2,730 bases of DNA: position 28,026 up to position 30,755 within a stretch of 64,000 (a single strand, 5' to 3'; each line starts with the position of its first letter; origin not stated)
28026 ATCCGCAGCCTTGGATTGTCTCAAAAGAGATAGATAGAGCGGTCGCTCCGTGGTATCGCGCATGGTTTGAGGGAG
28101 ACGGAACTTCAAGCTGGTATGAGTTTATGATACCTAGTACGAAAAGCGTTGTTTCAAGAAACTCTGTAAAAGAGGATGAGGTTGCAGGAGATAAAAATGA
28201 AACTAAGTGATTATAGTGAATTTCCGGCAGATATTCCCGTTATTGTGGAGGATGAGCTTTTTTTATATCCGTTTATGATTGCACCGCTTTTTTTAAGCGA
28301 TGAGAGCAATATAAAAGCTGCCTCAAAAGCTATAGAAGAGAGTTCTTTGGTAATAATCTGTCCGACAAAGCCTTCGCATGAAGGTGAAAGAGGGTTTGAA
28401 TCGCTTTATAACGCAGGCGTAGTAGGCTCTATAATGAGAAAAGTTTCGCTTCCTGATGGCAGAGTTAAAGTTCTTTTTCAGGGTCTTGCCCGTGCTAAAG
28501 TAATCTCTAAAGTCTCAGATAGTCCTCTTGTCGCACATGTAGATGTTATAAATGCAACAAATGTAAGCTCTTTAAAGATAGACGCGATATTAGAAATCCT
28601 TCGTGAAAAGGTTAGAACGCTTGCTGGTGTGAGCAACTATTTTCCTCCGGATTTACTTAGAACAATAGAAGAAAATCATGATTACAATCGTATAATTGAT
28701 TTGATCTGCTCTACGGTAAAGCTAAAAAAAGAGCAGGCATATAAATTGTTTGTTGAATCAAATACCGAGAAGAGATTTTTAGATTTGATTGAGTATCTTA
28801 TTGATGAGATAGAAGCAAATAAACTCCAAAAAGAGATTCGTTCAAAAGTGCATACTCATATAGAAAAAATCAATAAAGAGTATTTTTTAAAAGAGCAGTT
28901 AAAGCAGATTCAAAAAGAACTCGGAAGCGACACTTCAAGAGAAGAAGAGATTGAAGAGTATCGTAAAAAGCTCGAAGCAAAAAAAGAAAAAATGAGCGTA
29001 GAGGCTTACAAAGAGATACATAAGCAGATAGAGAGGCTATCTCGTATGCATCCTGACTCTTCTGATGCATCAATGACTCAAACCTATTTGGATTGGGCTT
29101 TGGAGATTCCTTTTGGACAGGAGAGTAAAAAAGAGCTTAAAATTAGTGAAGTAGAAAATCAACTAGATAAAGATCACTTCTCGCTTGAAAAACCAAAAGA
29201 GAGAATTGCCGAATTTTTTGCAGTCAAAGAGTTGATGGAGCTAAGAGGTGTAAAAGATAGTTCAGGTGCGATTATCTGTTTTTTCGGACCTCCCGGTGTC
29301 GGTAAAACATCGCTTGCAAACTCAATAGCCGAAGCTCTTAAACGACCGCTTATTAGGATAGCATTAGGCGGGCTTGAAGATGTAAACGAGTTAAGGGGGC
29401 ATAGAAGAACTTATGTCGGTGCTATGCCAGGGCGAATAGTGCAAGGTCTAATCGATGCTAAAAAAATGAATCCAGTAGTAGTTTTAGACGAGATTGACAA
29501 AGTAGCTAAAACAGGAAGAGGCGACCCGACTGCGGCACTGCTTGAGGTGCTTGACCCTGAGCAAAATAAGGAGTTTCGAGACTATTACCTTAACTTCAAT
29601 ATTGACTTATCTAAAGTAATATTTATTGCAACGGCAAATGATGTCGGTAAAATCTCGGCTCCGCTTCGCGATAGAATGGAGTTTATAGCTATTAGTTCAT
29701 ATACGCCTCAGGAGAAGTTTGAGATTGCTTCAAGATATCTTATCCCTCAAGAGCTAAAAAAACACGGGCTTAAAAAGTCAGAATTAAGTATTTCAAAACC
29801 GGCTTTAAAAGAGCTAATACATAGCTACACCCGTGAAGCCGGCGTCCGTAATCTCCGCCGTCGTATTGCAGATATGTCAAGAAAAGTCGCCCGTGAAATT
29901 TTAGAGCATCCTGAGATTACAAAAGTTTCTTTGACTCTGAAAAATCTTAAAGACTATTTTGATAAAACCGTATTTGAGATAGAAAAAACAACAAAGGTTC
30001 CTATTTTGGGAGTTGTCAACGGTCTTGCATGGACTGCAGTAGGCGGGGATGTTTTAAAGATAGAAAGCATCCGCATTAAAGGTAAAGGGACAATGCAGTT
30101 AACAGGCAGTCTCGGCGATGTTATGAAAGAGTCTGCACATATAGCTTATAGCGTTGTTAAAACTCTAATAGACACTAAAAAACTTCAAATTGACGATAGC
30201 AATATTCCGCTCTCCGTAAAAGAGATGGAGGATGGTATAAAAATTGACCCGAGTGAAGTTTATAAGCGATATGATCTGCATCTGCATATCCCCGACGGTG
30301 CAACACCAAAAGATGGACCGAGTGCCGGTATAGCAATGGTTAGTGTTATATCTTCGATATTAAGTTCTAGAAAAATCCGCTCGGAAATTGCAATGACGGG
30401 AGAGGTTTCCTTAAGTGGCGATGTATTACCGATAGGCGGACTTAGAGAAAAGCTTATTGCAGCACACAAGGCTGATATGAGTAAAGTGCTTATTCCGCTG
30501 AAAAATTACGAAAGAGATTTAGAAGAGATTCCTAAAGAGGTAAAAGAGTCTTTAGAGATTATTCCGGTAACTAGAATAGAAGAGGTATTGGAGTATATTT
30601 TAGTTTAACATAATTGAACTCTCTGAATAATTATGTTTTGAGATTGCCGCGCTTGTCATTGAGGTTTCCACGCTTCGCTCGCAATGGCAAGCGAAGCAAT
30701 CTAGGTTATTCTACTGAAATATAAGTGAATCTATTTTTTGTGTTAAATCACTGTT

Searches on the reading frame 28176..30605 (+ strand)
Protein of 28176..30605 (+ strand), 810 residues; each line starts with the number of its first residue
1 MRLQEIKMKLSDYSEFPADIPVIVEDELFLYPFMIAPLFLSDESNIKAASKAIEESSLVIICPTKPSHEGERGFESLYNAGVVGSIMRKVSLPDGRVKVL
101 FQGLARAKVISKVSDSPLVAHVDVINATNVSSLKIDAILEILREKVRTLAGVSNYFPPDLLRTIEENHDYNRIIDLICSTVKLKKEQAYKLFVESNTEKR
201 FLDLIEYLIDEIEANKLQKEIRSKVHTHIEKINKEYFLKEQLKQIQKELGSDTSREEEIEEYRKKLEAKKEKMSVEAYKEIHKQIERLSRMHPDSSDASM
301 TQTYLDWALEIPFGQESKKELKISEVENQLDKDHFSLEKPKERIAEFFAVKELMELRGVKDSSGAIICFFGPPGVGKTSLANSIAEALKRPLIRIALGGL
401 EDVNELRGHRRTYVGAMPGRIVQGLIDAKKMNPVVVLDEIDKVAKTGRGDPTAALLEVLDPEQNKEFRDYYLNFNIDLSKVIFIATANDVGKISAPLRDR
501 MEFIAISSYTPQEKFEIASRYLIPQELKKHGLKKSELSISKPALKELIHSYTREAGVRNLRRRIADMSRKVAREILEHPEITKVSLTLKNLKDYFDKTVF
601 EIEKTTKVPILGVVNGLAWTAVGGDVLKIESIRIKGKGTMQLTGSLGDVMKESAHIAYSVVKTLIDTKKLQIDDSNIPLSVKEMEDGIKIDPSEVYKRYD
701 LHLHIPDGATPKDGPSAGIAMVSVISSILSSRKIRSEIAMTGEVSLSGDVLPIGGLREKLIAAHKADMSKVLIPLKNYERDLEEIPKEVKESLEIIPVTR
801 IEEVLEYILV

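Call 27: search_protein_families(library=pfam, proteins=[window:28176-30605:+], max_evalue=0.00001)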
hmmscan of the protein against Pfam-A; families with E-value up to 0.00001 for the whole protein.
window:28176-30605:+ (810 aa): 6 families
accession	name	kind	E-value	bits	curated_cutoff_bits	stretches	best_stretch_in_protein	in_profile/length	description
PF05362.19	Lon_C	-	2.9e-73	246.3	21.1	1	587-809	3-203/205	Lon protease (S16) C-terminal proteolytic domain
PF02190.22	LON_substr_bdg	-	7.1e-28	98.3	28.7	1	20-208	2-198/200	ATP-dependent protease La (LON) substrate-binding domain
PF00004.35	AAA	-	1.9e-26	93.5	21.2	1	367-505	1-127/131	ATPase family associated with various cellular activities (AAA)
PF22667.2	Lon_lid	-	2.5e-21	75.5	27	1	528-581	1-54/57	Lon protease AAA+ ATPase lid domain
PF07728.20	AAA_5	-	5.9e-09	36.5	22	1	367-501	2-139/139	AAA domain (dynein-related subfamily)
PF07724.20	AAA_2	-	8.4e-08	32.9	27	1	367-488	6-124/166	AAA domain (Cdc48 subfamily)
